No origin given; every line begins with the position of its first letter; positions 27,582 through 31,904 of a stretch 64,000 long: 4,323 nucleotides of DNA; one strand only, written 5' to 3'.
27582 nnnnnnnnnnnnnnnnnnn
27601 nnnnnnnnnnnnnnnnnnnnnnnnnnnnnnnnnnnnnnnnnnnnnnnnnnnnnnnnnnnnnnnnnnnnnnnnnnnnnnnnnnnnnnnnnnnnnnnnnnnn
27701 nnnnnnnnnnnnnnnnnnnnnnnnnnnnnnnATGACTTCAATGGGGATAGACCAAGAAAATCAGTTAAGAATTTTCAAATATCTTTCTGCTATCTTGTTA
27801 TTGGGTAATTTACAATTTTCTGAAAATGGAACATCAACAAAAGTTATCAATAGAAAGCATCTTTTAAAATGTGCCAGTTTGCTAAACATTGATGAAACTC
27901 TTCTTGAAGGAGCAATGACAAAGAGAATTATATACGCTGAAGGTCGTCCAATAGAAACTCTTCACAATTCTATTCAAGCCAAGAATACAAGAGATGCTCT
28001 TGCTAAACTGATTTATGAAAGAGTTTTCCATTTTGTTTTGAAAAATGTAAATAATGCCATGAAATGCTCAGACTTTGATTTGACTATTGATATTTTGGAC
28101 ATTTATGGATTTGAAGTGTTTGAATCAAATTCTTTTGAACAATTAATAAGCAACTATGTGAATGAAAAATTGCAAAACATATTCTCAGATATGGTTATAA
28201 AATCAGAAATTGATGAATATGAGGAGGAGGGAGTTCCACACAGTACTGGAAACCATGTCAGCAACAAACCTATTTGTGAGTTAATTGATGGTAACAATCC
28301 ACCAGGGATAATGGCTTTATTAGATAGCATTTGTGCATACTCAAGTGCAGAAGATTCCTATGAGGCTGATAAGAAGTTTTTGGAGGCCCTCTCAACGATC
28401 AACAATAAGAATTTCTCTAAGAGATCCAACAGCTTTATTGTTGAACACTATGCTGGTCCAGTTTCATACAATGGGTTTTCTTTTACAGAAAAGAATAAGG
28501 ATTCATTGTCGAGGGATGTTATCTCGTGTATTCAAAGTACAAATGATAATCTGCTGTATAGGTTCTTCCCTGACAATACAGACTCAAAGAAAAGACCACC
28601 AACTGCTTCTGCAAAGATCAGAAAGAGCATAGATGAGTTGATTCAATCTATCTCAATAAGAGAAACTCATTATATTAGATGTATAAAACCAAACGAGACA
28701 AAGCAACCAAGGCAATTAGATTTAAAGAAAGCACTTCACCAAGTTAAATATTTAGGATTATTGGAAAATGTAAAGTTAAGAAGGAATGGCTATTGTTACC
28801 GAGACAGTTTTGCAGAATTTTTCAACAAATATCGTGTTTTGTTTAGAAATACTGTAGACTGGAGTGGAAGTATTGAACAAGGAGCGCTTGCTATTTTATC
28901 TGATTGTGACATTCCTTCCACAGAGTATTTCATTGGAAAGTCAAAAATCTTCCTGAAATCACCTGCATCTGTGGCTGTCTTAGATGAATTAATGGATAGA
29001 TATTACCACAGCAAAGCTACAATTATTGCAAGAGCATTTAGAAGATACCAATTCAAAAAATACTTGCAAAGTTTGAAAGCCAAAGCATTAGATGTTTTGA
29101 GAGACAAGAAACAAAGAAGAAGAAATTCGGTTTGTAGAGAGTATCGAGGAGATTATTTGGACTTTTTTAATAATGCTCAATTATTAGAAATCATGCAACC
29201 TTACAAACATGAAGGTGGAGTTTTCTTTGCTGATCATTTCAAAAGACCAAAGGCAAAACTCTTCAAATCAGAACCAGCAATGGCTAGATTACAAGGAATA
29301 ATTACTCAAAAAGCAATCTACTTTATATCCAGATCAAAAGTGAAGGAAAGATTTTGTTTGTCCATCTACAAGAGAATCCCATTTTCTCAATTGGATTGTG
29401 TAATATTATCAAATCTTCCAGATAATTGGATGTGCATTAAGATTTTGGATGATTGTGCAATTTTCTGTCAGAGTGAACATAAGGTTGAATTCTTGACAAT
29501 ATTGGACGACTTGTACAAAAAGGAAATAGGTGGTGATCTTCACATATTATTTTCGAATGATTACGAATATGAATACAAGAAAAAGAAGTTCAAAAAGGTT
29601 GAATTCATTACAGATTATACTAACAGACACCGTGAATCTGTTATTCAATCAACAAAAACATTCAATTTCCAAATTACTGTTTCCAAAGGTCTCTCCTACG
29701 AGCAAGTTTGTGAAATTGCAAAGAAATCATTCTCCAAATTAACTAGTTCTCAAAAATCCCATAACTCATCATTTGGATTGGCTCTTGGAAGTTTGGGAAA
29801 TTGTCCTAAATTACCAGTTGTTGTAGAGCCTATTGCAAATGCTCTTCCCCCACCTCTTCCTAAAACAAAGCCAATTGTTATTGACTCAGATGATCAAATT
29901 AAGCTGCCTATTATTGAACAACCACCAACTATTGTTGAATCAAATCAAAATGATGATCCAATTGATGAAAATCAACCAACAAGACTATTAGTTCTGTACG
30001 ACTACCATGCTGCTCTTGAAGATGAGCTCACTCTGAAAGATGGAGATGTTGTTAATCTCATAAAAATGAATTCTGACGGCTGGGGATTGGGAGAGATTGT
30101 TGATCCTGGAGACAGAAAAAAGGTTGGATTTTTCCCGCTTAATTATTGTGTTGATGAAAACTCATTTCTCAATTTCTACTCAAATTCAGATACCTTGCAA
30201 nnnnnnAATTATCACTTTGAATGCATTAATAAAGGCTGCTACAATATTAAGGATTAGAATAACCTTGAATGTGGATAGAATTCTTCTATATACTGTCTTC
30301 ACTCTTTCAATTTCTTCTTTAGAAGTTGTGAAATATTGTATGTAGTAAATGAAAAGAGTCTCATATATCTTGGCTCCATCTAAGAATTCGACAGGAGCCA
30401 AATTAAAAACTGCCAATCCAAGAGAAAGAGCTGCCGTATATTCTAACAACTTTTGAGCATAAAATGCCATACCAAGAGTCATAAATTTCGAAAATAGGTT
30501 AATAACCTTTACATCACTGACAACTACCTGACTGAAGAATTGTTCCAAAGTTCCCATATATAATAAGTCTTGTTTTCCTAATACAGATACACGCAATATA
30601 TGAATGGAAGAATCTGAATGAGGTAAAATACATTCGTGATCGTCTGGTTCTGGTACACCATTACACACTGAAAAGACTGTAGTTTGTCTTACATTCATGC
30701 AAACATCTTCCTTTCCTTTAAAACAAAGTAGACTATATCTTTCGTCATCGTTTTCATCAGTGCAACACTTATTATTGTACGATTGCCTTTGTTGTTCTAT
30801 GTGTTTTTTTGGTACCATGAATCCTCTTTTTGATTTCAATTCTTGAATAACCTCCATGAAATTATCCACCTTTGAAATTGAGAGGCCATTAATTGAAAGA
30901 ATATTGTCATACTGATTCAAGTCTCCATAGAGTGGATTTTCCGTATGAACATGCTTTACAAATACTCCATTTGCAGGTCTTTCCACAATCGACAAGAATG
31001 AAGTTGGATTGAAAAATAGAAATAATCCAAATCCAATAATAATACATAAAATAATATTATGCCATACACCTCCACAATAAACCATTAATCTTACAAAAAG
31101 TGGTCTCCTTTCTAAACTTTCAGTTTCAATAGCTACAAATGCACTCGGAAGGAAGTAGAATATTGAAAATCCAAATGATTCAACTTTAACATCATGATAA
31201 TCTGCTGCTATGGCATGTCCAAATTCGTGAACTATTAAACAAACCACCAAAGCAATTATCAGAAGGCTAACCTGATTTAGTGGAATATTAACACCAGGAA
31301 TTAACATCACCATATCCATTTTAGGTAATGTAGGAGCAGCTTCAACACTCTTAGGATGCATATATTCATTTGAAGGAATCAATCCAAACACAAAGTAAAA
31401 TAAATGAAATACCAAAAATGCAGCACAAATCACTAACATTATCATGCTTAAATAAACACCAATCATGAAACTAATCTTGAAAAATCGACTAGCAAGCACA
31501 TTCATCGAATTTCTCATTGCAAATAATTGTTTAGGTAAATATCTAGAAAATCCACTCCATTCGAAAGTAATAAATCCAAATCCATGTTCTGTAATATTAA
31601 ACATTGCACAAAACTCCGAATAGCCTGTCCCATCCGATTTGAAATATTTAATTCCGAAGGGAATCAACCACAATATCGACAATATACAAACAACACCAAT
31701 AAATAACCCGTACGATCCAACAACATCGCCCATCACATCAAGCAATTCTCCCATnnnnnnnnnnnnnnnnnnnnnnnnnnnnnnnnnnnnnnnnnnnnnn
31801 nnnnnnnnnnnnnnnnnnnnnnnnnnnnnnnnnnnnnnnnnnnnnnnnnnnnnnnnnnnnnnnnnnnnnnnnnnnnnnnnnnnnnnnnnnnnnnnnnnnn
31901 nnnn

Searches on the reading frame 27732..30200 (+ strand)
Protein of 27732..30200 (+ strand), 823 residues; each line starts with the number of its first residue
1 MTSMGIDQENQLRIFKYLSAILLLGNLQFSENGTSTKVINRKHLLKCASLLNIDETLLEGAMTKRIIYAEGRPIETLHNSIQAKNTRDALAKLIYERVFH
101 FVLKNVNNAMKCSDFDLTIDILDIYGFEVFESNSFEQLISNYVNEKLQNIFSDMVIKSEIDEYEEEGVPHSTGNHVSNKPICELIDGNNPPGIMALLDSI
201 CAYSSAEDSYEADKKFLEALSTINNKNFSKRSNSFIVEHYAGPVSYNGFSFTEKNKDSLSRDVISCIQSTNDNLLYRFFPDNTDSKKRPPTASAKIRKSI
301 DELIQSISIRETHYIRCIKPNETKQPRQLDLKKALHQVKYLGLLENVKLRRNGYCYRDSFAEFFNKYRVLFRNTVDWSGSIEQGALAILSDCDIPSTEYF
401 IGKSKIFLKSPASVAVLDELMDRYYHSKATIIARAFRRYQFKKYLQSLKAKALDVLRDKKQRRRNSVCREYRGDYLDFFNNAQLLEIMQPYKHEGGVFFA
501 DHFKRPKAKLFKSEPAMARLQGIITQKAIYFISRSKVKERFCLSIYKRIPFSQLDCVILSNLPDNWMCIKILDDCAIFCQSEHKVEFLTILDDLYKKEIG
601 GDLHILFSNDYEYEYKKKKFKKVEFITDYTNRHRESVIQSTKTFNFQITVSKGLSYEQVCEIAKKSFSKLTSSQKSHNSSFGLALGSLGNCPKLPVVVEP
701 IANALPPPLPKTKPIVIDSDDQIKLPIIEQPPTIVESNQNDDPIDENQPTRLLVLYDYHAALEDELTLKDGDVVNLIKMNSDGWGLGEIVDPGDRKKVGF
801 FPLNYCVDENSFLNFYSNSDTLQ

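Call 51: search_protein_families(library=pfam, proteins=[window:27732-30200:+], max_evalue=0.001)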
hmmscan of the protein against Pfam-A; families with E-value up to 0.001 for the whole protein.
window:27732-30200:+ (823 aa): 5 families
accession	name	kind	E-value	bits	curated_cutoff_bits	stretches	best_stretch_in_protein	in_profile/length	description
PF00063.27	Myosin_head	-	5.3e-110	369.1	33.3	1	1-409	244-679/679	Myosin head (motor domain)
PF06017.19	Myosin_TH1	-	1.1e-34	120.1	31.1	1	462-653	1-183/185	Unconventional myosin tail, actin- and lipid-binding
PF00018.34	SH3_1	-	1.4e-08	34.6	22.9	1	754-802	2-47/48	SH3 domain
PF14604.12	SH3_9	-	4.9e-07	30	30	1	754-805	1-47/49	Variant SH3 domain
PF07653.23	SH3_2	-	1.2e-05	25.4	21.8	1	755-806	5-52/55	Variant SH3 domain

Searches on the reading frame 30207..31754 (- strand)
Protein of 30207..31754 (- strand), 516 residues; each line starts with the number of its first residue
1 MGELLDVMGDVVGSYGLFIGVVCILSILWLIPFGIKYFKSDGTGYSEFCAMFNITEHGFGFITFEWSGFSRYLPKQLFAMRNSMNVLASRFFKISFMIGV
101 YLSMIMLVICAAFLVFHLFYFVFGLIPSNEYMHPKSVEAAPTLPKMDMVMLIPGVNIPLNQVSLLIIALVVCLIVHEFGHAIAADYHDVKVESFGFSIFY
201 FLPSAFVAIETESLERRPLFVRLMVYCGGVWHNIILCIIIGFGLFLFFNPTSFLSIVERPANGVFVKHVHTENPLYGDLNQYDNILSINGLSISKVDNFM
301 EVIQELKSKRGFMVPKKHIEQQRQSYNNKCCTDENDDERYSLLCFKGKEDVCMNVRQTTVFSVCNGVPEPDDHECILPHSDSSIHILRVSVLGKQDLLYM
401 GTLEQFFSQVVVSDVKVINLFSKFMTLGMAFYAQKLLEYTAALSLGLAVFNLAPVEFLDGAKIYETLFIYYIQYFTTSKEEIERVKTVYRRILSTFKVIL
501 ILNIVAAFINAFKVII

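Call 51: search_protein_families(library=pfam, proteins=[window:30207-31754:-], max_evalue=0.001)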
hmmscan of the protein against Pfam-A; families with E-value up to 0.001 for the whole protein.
window:30207-31754:- (516 aa): 2 families
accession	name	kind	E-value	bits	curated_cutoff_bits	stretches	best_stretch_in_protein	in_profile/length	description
PF02163.28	Peptidase_M50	-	6.2e-24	85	27.2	1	165-468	2-194/221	Peptidase family M50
PF13180.12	PDZ_2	-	0.00091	19.9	27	0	261-308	11-59/80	PDZ domain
